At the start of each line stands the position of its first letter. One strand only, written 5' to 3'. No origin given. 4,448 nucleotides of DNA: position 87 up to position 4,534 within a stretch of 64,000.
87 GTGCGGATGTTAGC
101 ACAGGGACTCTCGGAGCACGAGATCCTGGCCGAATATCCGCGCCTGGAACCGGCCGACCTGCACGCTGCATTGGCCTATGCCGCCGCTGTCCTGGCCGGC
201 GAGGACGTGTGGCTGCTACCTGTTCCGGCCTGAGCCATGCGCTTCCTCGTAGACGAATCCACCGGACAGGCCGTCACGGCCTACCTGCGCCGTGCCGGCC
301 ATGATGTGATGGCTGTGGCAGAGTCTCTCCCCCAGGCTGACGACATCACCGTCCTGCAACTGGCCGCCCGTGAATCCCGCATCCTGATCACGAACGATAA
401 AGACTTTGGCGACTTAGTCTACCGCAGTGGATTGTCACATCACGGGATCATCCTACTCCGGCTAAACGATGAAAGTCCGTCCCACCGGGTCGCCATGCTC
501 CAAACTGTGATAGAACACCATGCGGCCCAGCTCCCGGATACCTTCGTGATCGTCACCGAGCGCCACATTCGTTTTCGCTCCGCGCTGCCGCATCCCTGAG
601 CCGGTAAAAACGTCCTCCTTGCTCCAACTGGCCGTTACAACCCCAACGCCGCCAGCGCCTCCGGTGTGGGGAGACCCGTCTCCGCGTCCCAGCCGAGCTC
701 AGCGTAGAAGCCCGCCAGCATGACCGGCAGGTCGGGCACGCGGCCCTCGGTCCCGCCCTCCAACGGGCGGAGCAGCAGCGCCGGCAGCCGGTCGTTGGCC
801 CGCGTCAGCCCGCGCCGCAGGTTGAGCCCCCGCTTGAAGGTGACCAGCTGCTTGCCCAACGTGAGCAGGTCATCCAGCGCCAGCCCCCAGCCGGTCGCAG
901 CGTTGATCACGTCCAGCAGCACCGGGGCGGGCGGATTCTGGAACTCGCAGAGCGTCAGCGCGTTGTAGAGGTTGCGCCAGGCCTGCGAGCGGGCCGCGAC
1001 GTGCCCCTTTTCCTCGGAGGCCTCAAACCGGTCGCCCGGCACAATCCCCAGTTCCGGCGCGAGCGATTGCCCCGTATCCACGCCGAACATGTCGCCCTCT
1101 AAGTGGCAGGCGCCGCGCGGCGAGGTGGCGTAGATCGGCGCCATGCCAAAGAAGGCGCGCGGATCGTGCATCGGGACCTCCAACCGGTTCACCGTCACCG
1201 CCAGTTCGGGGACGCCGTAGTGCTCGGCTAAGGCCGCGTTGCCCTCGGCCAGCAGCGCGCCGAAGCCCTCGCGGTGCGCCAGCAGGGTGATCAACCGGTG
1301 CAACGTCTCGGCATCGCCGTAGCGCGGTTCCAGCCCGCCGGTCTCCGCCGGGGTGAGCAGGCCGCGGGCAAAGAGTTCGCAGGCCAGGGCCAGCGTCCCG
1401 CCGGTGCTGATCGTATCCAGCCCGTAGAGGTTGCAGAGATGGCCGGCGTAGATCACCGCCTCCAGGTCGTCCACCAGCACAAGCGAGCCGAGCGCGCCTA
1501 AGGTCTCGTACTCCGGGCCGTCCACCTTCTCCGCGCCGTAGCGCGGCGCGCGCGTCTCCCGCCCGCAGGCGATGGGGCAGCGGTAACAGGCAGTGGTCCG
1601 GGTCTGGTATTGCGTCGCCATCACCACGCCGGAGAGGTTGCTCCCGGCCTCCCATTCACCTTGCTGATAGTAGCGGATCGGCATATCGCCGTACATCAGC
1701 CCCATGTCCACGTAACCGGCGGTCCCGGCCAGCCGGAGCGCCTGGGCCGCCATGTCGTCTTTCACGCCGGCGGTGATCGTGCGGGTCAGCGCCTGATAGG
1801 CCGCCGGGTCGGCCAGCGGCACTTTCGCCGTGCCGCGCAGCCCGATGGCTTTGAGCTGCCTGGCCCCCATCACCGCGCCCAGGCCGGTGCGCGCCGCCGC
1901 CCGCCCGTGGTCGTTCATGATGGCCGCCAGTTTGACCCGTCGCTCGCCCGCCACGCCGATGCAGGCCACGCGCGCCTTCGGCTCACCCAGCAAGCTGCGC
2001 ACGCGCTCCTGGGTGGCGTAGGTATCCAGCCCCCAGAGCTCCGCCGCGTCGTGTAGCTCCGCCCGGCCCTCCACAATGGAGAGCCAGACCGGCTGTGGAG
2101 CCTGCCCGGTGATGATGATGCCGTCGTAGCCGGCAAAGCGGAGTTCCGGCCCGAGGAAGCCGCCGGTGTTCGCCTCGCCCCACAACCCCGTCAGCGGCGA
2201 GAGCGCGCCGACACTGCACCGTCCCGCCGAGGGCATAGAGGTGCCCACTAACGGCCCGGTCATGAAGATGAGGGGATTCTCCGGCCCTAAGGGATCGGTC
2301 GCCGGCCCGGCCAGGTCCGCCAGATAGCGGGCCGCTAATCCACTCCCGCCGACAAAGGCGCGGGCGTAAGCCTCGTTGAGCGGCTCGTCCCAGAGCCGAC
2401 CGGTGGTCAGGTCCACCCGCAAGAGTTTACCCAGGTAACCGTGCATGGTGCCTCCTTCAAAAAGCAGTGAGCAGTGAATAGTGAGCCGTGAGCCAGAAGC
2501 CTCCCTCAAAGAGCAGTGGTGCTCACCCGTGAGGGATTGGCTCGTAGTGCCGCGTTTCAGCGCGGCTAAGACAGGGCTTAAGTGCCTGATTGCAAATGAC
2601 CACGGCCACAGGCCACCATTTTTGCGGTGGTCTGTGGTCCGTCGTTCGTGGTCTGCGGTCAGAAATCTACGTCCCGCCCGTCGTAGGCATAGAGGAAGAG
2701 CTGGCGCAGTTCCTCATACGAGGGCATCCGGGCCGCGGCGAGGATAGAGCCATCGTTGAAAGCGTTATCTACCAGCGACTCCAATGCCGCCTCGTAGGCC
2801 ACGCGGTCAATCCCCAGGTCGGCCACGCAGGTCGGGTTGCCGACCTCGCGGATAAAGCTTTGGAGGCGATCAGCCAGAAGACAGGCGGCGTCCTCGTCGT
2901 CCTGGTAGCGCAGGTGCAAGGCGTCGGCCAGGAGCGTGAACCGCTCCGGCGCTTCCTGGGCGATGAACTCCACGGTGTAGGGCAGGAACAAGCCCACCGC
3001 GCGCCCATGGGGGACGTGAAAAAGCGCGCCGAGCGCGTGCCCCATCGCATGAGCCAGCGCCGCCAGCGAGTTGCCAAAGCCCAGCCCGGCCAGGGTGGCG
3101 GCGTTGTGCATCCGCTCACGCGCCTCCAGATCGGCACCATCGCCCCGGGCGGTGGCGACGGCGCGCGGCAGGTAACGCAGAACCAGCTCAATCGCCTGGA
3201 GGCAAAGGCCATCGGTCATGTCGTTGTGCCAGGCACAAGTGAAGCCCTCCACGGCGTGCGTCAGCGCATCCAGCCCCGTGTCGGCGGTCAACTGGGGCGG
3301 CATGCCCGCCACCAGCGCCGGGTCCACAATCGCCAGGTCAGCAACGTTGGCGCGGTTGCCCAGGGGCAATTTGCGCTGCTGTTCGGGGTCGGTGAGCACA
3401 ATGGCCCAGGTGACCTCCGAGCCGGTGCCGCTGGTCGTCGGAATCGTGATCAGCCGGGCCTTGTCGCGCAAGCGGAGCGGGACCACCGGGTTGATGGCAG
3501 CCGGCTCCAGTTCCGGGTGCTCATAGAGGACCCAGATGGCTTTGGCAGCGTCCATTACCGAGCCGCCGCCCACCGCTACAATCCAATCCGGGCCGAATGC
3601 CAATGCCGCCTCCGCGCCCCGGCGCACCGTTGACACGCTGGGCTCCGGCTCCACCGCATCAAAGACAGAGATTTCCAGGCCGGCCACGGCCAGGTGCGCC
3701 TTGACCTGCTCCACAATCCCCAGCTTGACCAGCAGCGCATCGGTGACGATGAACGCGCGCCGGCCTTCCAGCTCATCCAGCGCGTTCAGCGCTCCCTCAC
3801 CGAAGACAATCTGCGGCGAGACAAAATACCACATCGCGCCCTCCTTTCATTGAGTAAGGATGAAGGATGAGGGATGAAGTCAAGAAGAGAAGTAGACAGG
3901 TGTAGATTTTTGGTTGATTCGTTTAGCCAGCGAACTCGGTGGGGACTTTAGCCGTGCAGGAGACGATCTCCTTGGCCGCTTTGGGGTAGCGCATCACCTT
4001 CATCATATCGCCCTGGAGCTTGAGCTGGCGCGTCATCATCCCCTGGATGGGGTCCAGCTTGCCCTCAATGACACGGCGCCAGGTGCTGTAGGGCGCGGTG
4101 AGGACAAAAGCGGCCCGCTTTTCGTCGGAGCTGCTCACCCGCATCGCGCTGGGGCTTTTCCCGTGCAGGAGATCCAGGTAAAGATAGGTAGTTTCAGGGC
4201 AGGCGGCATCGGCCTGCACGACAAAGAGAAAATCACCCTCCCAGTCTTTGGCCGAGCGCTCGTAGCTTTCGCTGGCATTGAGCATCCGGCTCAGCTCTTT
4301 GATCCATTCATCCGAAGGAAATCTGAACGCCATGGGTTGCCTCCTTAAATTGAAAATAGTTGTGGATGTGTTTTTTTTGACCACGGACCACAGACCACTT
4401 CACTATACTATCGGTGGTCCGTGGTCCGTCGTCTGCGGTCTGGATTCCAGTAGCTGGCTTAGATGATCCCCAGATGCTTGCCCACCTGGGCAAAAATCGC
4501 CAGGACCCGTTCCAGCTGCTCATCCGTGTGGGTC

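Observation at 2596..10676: Family of REP-like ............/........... palindromes at three intergenic sites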

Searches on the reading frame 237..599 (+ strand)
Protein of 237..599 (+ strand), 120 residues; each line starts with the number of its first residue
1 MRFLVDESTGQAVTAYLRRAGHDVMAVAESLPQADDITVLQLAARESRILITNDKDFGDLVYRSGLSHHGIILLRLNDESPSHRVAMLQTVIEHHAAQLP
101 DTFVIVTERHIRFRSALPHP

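Call 32: search_protein_families(library=pfam, proteins=[window:237-599:+], max_evalue=0.00001)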
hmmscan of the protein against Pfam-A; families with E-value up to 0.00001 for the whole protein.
window:237-599:+ (120 aa): 3 families
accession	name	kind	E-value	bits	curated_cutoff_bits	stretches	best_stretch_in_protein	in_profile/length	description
PF18480.7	DUF5615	-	8.1e-25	87.3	23.8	1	1-108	1-109/110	Domain of unknown function (DUF5615)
PF18478.7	PIN_10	-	1.8e-06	28.4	26.2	1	1-59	1-64/84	PIN like domain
PF01927.22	Mut7-C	-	1.9e-06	28.5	23.3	1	1-74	1-64/146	Mut7-C RNAse domain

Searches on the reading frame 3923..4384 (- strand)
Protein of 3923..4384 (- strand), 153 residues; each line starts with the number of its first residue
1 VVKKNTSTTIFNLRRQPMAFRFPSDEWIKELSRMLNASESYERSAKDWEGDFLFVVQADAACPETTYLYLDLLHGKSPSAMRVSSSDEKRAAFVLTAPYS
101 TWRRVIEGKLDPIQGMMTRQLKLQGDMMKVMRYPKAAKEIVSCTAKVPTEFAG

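Call 11: search_protein_families(library=pfam, proteins=[window:3923-4384:-])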
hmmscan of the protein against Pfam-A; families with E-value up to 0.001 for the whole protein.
window:3923-4384:- (153 aa): 1 family
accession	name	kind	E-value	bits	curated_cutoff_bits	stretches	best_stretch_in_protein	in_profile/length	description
PF02036.22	SCP2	-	2.1e-13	50.9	21.3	1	33-135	3-98/101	SCP-2 sterol transfer family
